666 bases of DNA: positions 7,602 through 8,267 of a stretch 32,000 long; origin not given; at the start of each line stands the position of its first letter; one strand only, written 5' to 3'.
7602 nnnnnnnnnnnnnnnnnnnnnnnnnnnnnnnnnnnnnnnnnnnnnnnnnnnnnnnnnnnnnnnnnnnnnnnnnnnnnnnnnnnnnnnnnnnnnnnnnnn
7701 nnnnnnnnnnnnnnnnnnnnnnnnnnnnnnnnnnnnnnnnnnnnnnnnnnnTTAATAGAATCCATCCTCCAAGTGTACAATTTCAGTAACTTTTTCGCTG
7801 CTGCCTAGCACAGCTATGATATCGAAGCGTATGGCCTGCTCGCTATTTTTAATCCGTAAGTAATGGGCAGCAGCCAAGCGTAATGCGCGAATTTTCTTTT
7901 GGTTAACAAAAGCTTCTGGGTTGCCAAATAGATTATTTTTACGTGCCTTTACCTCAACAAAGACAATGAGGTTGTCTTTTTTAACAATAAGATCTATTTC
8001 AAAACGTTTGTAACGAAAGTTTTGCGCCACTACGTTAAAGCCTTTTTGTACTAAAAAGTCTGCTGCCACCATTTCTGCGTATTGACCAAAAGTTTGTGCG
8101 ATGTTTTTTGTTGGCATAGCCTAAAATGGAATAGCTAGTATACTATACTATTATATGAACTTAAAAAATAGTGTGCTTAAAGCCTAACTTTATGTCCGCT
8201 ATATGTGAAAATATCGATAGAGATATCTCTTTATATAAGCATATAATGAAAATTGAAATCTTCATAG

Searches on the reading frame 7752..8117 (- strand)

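Call 68: search_protein_families(library=pfam, proteins=[window:7752-8117:-], max_evalue=0.01)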
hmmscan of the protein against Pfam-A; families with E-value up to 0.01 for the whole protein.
window:7752-8117:- (121 aa): 5 families
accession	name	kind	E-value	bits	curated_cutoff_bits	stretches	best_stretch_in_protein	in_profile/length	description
PF02021.23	UPF0102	-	1.4e-25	89.9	23.6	1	14-103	1-80/80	Uncharacterised protein family UPF0102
PF08378.17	NERD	-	4.3e-07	30.9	22.1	1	11-79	2-81/111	Nuclease-related domain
PF04471.18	Mrr_cat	-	0.0002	21.9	21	1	13-86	8-76/115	Restriction endonuclease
PF01939.22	NucS_C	-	0.0027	18.1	24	1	15-63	7-57/124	Endonuclease NucS C-terminal domain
PF13635.12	DUF4143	-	0.0078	16.4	28.1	0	9-58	105-159/160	Domain of unknown function (DUF4143)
